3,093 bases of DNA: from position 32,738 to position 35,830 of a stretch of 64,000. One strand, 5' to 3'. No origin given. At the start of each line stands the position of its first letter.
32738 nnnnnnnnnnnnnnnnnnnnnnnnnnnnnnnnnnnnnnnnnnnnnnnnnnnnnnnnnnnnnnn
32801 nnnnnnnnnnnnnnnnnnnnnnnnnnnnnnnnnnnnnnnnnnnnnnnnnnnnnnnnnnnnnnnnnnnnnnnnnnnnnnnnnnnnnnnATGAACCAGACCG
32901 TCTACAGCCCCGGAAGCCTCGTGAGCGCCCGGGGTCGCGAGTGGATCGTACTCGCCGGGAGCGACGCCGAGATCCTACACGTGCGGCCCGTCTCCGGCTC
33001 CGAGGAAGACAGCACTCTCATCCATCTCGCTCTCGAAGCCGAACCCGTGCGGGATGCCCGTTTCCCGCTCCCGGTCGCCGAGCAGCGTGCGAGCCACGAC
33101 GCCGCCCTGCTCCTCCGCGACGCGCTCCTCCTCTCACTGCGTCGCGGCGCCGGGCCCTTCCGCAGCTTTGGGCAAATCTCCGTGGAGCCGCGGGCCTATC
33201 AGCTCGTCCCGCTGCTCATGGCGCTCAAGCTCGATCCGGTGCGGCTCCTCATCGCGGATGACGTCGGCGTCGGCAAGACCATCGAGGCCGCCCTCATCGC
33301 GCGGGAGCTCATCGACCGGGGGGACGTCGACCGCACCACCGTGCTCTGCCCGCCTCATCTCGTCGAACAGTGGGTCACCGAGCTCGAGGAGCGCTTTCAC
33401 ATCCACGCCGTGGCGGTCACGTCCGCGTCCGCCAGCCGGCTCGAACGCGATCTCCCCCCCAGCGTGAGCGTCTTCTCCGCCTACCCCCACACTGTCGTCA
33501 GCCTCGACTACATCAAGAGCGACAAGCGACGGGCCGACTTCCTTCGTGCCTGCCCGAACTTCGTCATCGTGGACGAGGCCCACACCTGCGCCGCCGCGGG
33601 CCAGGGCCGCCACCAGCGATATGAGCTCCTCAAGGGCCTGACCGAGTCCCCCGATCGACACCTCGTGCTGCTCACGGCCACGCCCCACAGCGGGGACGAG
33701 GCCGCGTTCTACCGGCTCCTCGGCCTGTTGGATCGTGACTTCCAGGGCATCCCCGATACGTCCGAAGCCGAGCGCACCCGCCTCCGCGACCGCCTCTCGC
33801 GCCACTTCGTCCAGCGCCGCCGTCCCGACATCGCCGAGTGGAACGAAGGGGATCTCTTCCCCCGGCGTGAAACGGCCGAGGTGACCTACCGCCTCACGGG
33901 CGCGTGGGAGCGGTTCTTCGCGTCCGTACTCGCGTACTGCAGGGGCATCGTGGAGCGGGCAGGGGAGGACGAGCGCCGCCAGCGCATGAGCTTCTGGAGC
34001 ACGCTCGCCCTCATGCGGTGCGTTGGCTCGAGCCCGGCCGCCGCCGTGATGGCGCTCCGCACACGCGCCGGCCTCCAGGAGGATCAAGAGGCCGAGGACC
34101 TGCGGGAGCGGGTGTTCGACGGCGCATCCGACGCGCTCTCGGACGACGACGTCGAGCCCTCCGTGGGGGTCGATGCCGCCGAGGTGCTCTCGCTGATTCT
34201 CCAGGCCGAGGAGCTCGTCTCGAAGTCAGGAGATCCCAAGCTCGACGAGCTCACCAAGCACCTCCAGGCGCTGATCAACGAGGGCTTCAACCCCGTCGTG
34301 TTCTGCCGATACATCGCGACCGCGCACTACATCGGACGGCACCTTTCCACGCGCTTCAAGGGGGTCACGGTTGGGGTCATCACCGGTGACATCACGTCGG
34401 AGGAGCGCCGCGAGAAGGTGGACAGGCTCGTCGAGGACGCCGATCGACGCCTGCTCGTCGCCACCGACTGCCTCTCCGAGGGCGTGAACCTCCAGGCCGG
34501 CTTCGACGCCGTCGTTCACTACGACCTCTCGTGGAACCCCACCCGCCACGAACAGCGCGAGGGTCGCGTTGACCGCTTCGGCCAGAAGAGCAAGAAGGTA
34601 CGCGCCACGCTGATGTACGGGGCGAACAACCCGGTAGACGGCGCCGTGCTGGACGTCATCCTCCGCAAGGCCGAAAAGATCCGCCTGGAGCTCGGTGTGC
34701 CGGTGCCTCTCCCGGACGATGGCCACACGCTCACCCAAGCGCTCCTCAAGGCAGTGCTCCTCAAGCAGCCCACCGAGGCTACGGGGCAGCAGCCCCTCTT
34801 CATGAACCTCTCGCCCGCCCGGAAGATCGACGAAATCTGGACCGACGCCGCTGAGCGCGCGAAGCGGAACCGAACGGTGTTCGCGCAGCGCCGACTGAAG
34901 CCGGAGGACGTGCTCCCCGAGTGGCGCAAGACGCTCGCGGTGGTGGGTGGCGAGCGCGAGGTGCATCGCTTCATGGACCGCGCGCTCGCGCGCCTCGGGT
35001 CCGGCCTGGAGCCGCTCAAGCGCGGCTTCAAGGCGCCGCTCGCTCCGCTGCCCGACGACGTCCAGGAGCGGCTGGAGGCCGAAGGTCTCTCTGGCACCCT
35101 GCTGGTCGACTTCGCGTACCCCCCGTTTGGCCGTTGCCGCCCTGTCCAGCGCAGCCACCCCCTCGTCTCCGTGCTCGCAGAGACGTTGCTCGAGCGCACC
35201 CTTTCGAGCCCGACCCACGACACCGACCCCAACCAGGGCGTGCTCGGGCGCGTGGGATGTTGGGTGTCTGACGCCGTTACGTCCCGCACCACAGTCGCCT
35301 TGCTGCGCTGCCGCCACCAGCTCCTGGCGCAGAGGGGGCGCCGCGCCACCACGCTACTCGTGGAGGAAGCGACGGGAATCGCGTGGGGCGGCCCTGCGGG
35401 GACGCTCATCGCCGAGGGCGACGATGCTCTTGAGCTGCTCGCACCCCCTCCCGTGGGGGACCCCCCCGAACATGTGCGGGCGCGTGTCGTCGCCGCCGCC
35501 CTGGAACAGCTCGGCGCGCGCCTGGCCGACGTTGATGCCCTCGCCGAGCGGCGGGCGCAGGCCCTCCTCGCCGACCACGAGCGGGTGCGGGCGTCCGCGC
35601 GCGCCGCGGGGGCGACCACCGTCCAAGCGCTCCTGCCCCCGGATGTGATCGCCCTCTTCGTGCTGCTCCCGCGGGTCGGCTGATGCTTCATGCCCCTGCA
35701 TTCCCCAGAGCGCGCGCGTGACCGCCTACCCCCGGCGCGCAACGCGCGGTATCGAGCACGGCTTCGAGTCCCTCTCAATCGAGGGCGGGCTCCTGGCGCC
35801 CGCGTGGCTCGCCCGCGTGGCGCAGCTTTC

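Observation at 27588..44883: Atypical class-1-DISARM-like operon: DrmA-DrmB fusion, DrmD, two methyltransferases, an AlbA_2 protein, and no DrmC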

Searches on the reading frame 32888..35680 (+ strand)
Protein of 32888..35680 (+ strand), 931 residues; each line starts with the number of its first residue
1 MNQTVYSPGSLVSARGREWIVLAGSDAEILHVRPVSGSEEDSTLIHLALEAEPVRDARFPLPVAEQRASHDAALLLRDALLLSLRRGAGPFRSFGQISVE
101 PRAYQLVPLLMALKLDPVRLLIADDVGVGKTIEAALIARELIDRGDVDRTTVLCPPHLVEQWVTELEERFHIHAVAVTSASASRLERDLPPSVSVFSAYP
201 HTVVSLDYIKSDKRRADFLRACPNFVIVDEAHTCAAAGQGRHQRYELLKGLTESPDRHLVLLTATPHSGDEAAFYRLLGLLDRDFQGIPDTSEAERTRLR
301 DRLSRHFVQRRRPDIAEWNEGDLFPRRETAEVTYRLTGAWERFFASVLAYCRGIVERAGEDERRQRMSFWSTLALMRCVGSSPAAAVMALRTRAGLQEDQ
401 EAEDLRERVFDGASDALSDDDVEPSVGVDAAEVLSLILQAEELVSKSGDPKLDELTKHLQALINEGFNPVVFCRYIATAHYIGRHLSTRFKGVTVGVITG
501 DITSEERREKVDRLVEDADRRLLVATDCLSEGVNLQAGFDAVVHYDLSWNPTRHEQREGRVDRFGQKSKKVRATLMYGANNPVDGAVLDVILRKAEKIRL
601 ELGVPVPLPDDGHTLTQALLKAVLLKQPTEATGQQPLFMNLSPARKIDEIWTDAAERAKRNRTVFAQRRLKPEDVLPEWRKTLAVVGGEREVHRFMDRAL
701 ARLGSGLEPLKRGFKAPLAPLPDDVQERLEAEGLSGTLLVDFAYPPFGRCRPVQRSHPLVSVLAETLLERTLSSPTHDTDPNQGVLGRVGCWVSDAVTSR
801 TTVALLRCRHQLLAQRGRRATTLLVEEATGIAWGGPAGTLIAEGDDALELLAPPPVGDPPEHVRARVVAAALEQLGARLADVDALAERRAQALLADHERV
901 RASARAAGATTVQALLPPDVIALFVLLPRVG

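Call 8: search_protein_families(library=padloc, proteins=[window:32888-35680:+], max_evalue=0.001)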
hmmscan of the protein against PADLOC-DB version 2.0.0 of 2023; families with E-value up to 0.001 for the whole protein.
window:32888-35680:+ (931 aa): 45 families (the best 25 are shown)
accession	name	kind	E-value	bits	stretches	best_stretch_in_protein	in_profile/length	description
PDLC02853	DpdE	-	3.9e-179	595.7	1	5-929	4-972/985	DpdE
PDLC02621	DrmD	-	1.6e-79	266.3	1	90-603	115-668/1040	DrmD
PDLC02500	BrxHI|BrxHII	-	5.2e-63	211.9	1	98-604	88-611/933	BrxHI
PDLC00659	HmaA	-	4e-61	205.1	2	99-394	103-395/1176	SNF2 helicase / DEAD-box helicase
PDLC02504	BrxHI|BrxHII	-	1.5e-53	180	1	86-730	95-739/971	BrxHII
PDLC02620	DrmD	-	1.4e-49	167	1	92-604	91-615/1060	DrmD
PDLC02572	DrmA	-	1.6e-49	166.7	1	7-603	15-665/1043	DrmA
PDLC02632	DrmD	-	1e-48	164.3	1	89-571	116-631/662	DrmD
PDLC02623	DrmD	-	7.3e-46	154.4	2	375-594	443-652/1040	DrmD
PDLC02843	DpdE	-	2.1e-44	149.8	2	88-303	146-335/1091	DpdE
PDLC02633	DrmD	-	4.2e-43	145.4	2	89-329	118-361/839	DrmD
PDLC02840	DpdE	-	1.7e-42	143.8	3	389-579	489-669/1091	DpdE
PDLC02619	DrmD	-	5.5e-33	112.1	2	98-282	30-209/872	DrmD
PDLC02634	DrmD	-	7.5e-33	111.4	2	114-287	105-277/900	DrmD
PDLC02193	PLD_Helicase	-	1.4e-32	110.8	2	432-591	651-823/905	-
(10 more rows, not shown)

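Call 9: search_protein_families(library=pfam, proteins=[window:32888-35680:+], max_evalue=0.01)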
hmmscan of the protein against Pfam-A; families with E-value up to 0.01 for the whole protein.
window:32888-35680:+ (931 aa): 4 families
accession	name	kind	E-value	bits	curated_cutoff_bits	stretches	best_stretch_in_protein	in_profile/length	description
PF00271.37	Helicase_C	-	3e-18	66.5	23.5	1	453-565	4-110/110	Helicase conserved C-terminal domain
PF00176.29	SNF2-rel_dom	-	6.4e-13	48.9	24.9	1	117-283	17-180/290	SNF2-related domain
PF00270.35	DEAD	-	5.6e-11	42.9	26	1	120-267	17-161/167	DEAD/DEAH box helicase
PF04851.21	ResIII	-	7.5e-09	36.1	22.5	1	114-267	20-163/164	Type III restriction enzyme, res subunit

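Call 15: search_protein_families(library=ncbifam, proteins=[window:32888-35680:+], max_evalue=0.001)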
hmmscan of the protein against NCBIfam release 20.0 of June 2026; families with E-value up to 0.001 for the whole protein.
window:32888-35680:+ (931 aa): 16 families
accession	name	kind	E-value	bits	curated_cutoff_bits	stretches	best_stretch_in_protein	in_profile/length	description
NF038317.1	DISARM_DrmD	equivalog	3.4e-88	297.1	610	1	7-893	3-923/1021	DISARM system SNF2-like helicase DrmD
NF041062.1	DpdE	equivalog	1.8e-58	198.3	500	2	98-288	151-319/1048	protein DpdE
NF042964.1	phospholipD_antiphage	equivalog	5.2e-46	157.4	1100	2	339-589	573-813/895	phospholipase D-like domain-containing anti-phage protein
NF003426.0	PRK04914.1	equivalog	1.2e-35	123.1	576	2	118-284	171-334/959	RNA polymerase-associated protein RapA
NF038318.1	DISARM_DrmD_b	equivalog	6.5e-33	113.9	950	2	98-282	27-206/868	DISARM system SNF2-like helicase DrmD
NF058637.1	helic_SCO1167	equivalog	4.9e-18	64.6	1200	1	445-569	760-879/932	SCO1167/SCO6262 family helicase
TIGR04095.1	dnd_restrict_1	equivalog_domain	1e-12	47.8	600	2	126-258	33-171/451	DNA phosphorothioation system restriction enzyme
NF010337.0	PRK13766.1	equivalog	5.9e-10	37.9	610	1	98-235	14-145/781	Hef nuclease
NF053675.1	pilus_reg_Snf2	equivalog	2.2e-09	36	1100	1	450-569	861-977/1029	pilus expression-regulating Snf2 family helicase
NF041790.1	anti-phage_ZorD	equivalog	2.4e-09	35.7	1500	1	448-568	903-1028/1035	type I Zorya anti-phage system protein ZorD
NF008744.0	PRK11776.1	equivalog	3.8e-08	32.3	524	1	466-568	242-340/460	ATP-dependent RNA helicase DbpA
NF008163.0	PRK10917.1-1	equivalog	1.3e-06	27.1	796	1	117-266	289-430/692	ATP-dependent DNA helicase RecG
NF053631.1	RNA_helic_CshA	equivalog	2e-06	27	646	1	442-569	215-336/434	degradosome RNA helicase CshA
TIGR00643.1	recG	equivalog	1.4e-05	24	659.4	1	118-266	257-396/629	ATP-dependent DNA helicase RecG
NF008166.0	PRK10917.1-4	equivalog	2.3e-05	22.7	864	0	116-266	296-443/705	ATP-dependent DNA helicase RecG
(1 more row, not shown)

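Call 21: search_solved_structures(query=window:32888-35680:+, max_evalue=0.01)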
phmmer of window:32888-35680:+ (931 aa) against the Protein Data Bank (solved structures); distinct sequences matched with E-value up to 0.01: 106 (the best 60 are shown).
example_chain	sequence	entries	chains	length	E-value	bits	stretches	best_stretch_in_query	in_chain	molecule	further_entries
8so8_A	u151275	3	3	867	4.1e-22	81.3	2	118-283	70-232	RNA polymerase-associated protein RapA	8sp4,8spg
6bog_A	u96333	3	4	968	5.7e-22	80.8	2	118-283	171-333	RNA polymerase-associated protein RapA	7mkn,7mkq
7m8e_F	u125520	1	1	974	5.8e-22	80.8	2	118-283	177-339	RNA polymerase-associated protein RapA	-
4s20_K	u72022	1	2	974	6.3e-22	80.7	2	118-283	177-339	RNA polymerase-associated protein RapA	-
8t0l_F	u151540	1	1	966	3.6e-21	78.1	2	118-283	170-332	RNA polymerase-associated protein RapA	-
1hv8_A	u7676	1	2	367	4.1e-10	41.6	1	461-571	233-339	PUTATIVE ATP-DEPENDENT RNA HELICASE MJ0669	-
1z63_A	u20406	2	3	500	3.3e-09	38.5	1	440-569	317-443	Helicase of the snf2/rad54 family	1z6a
7ux9_P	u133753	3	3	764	5.5e-09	37.8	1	83-285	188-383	ATP-dependent DNA helicase DDM1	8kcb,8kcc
8wh5_K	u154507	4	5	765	5.6e-09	37.8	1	83-285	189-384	ATP-dependent DNA helicase DDM1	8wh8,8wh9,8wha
8j90_K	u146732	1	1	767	5.6e-09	37.8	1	83-285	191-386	ATP-dependent DNA helicase DDM1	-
8skz_A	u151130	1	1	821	7e-09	37.5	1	83-285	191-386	ATP-dependent DNA helicase DDM1,Lymphoid-specific helicase chimera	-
6pwf_K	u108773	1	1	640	3.4e-08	35.2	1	442-601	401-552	chromatin remodeling factor ISWI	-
9z04_A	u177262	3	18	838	6.2e-08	34.3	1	441-591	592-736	Lymphoid-specific helicase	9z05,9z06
6jyl_K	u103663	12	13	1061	1.8e-07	32.8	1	450-601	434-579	ISWI chromatin-remodeling complex ATPase ISW1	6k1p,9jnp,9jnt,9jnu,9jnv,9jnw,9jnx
7x3t_V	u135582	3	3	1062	1.9e-07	32.8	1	450-601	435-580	ISWI chromatin-remodeling complex ATPase ISW1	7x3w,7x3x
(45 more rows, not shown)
